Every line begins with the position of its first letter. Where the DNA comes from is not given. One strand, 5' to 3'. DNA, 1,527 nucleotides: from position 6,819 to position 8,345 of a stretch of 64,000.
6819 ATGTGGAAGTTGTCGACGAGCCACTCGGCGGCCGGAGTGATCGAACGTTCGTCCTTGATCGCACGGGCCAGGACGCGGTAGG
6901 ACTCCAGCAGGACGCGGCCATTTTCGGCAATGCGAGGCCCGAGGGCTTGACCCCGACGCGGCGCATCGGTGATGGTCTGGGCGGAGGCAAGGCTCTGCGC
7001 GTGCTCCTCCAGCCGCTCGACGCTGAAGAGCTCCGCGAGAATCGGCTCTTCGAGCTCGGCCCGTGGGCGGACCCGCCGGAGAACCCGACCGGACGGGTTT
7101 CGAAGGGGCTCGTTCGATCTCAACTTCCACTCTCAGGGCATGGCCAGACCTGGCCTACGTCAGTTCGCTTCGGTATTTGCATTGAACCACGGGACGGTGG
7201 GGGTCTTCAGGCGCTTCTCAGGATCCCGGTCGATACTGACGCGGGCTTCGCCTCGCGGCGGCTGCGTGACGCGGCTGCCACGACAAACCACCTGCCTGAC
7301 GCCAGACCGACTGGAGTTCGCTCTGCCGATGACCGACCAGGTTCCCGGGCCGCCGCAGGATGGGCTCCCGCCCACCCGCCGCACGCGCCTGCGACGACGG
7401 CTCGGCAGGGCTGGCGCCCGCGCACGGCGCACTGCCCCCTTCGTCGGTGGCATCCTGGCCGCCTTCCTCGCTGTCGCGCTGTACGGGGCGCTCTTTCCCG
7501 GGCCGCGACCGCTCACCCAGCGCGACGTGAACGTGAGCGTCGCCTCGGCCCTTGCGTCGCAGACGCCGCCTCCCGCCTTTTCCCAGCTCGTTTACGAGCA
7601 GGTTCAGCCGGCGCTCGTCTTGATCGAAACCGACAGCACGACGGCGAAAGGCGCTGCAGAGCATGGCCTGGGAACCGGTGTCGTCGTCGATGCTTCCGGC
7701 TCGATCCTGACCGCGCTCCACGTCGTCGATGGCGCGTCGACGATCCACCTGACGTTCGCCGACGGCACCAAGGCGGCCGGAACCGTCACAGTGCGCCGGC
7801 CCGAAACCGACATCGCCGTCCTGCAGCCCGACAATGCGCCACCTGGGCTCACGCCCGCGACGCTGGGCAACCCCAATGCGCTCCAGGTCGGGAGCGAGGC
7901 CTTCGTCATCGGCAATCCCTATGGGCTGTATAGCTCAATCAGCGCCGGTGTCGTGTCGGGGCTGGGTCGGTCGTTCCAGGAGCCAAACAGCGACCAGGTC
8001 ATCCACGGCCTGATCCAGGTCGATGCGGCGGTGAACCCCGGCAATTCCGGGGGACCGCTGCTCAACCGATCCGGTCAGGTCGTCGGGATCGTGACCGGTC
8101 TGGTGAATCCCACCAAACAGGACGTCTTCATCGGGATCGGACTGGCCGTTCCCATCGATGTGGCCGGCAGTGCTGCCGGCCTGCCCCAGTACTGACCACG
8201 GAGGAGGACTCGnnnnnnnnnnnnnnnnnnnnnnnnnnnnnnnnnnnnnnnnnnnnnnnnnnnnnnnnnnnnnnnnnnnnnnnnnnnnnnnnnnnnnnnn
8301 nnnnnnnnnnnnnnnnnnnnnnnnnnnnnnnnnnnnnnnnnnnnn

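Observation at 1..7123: Giant cyclic beta-1,2-glucan synthase gene hidden by the window edge, in a non-proteobacterial-looking genome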

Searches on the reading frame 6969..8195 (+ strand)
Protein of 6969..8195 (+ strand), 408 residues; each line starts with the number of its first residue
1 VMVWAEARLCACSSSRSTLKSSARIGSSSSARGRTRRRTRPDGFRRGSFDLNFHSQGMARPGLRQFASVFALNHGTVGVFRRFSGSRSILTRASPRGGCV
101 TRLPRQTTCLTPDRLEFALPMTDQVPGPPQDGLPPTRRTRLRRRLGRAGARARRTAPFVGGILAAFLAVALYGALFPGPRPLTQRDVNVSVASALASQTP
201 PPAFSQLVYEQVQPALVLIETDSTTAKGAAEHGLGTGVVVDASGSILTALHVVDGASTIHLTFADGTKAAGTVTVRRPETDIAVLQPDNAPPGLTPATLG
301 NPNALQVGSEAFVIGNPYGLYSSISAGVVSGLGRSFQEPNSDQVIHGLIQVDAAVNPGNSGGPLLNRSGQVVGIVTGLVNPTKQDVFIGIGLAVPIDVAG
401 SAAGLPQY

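Call 13: search_protein_families(library=pfam, proteins=[window:6969-8195:+], max_evalue=0.001)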
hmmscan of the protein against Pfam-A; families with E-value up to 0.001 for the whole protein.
window:6969-8195:+ (408 aa): 2 families
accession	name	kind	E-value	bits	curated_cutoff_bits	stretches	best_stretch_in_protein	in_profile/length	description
PF13365.12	Trypsin_2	-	2.2e-31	110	27.6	1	235-374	1-144/144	Trypsin-like peptidase domain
PF00089.32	Trypsin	-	4.4e-14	53.3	20.6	1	234-384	26-204/220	Trypsin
